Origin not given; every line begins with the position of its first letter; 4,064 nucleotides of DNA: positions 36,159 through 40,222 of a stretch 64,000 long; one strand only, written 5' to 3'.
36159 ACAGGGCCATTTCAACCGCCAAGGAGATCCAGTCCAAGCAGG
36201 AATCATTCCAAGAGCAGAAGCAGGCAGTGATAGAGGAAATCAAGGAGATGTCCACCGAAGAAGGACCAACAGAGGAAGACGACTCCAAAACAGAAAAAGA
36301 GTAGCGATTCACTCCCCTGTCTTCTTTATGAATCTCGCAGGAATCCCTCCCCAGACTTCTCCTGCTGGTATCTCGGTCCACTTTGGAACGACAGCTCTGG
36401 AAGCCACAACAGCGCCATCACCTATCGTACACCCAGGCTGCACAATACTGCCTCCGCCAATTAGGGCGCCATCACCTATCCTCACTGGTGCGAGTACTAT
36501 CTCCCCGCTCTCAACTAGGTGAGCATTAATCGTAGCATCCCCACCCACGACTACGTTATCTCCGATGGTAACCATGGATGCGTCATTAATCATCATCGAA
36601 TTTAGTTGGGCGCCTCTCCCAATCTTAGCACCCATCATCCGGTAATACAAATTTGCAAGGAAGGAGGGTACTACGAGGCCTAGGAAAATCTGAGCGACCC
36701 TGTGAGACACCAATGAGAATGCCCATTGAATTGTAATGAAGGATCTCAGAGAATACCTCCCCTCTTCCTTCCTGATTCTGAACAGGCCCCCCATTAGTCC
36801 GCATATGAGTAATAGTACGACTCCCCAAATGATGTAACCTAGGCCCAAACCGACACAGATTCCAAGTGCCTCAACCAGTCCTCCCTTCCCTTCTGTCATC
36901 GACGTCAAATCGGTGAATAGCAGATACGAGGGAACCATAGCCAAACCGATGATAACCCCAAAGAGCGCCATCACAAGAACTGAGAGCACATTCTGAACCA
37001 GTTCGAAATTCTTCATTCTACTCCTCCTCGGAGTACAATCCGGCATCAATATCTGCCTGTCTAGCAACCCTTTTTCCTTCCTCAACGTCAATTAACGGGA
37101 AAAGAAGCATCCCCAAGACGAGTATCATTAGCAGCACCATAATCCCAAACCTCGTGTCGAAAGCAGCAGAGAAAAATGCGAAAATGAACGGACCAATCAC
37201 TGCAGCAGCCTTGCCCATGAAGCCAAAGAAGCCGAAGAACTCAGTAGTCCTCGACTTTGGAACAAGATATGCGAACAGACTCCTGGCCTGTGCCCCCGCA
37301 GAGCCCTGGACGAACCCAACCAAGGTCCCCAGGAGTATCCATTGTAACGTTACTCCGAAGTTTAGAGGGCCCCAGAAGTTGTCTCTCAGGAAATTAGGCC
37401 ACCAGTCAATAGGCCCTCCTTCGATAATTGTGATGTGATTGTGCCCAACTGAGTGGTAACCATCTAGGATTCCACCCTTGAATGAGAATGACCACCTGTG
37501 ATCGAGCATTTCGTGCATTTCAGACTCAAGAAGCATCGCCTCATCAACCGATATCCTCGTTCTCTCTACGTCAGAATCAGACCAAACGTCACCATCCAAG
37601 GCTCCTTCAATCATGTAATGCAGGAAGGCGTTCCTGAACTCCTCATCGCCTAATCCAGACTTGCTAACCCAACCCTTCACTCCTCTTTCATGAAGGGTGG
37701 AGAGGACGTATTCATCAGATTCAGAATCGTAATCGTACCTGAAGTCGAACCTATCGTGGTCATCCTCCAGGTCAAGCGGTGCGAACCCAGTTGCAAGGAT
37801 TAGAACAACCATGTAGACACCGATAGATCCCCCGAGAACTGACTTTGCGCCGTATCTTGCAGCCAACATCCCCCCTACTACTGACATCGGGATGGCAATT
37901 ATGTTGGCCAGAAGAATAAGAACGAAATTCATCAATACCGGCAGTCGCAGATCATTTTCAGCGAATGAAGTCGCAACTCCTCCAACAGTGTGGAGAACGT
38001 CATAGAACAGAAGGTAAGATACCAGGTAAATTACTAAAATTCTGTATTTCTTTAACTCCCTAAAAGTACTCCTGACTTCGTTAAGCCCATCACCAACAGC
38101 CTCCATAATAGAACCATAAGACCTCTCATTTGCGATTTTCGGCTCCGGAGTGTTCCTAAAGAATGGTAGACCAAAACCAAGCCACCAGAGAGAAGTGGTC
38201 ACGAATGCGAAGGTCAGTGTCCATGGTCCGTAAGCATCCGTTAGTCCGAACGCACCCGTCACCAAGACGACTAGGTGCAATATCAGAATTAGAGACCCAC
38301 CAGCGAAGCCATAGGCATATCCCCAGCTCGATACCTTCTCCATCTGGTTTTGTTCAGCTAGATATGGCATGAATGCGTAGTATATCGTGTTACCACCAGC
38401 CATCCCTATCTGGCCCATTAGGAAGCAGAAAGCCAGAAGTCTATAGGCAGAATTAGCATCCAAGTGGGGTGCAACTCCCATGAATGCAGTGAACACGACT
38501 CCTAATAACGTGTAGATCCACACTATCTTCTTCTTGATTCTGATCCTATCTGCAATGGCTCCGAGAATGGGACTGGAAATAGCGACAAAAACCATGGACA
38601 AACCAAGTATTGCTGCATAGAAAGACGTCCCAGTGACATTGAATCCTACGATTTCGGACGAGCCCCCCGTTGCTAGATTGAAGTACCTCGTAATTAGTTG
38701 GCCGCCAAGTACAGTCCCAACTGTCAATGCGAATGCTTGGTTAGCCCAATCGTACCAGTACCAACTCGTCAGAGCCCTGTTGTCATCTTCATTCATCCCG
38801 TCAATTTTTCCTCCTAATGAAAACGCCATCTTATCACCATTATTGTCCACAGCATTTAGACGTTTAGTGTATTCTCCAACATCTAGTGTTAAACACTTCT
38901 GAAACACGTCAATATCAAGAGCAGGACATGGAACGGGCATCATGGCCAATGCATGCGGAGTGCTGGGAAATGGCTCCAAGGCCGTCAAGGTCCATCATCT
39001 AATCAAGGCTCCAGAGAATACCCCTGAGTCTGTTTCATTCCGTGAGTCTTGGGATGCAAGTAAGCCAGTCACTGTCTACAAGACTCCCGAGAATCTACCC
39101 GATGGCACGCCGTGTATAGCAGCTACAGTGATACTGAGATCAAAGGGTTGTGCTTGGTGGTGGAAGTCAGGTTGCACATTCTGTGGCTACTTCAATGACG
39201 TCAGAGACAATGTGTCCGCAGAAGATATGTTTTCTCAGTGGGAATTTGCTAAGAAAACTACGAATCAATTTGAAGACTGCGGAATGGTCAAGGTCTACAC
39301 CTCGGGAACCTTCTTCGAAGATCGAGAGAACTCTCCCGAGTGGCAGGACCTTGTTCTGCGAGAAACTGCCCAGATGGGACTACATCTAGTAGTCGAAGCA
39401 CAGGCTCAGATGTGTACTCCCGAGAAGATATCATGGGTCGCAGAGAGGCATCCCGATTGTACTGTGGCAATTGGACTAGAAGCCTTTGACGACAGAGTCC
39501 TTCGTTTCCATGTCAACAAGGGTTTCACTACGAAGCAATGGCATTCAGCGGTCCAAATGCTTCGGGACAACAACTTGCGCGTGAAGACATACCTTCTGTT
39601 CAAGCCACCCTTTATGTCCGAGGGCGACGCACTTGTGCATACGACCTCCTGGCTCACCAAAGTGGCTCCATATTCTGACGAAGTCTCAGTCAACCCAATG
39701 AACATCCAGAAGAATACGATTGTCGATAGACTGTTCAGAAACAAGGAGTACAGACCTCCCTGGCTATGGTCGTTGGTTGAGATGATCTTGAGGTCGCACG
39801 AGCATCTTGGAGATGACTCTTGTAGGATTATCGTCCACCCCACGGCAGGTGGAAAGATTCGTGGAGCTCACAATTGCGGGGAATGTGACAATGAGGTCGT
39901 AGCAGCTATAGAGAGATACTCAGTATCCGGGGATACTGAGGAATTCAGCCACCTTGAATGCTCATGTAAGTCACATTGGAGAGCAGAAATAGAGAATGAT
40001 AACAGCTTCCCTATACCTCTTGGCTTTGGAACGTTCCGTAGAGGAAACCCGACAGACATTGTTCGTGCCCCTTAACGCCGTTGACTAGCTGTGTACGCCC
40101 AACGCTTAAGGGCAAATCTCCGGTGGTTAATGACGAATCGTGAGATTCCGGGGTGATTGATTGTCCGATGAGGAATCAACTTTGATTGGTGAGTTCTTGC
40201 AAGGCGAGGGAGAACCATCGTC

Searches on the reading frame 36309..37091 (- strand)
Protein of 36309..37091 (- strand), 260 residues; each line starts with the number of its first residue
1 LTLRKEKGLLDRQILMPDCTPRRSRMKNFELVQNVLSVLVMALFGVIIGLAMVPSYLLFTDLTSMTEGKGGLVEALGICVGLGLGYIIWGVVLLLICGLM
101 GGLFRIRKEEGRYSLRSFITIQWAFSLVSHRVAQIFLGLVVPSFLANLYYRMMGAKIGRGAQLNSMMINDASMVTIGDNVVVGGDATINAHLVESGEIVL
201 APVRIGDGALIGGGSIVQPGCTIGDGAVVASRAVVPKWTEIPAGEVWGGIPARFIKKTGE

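Call 91: search_protein_families(library=pfam, proteins=[window:36309-37091:-], max_evalue=0.0001)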
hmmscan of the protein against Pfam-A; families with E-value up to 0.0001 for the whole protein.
window:36309-37091:- (260 aa): 2 families
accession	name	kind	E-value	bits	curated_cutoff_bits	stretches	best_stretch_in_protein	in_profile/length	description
PF00132.30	Hexapep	-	2.9e-12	46.2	27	1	203-236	2-35/36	Bacterial transferase hexapeptide (six repeats)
PF14602.12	Hexapep_2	-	1.9e-07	31.1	27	1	202-230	1-27/34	Hexapeptide repeat of succinyl-transferase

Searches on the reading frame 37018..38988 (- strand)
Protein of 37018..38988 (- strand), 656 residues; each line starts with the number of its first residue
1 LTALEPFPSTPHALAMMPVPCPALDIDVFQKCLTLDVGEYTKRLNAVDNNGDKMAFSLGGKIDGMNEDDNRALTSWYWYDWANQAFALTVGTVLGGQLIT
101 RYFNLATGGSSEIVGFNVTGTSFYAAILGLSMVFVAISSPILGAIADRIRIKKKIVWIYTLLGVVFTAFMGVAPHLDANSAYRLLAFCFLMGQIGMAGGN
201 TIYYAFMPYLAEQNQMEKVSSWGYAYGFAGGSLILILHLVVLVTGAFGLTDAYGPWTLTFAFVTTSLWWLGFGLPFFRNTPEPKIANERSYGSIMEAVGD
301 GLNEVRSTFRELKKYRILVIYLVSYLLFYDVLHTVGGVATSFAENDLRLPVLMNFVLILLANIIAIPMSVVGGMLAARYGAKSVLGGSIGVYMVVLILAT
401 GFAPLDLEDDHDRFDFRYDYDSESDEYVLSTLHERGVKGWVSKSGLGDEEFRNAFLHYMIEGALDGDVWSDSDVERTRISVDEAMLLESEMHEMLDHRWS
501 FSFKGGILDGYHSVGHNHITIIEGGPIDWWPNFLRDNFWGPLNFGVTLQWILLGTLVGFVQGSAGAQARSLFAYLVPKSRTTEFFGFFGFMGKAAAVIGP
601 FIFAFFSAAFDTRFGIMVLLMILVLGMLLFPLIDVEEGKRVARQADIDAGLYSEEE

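Call 9: search_protein_families(library=pfam, proteins=[window:37018-38988:-], max_evalue=0.00001)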
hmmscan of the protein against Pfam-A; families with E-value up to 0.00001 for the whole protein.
window:37018-38988:- (656 aa): 2 families
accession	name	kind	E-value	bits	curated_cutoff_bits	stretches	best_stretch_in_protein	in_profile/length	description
PF11700.14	ATG22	-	7e-42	144.2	24.1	2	70-384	3-353/482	Vacuole effluxer Atg22 like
PF07690.21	MFS_1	-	9.2e-16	58.1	33.4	1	115-404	28-290/347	Major Facilitator Superfamily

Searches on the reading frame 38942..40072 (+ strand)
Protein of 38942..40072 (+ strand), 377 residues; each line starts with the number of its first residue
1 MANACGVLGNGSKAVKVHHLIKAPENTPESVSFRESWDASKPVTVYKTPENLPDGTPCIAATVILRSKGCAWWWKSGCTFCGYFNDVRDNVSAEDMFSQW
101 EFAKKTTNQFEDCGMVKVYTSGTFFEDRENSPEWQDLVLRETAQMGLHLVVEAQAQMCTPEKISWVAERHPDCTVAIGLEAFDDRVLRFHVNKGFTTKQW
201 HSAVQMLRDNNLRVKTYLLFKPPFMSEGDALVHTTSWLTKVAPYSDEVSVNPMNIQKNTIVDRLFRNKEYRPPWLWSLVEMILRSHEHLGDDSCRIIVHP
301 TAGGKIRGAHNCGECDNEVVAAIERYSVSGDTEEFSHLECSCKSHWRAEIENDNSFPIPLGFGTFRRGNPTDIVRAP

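Call 12: search_protein_families(library=pfam, proteins=[window:38942-40072:+], max_evalue=0.00001)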
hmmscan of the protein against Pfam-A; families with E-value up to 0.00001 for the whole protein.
window:38942-40072:+ (377 aa): 1 family
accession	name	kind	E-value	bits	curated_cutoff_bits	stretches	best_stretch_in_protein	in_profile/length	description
PF04055.27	Radical_SAM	-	7e-07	30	29.5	1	77-219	10-148/166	Radical SAM superfamily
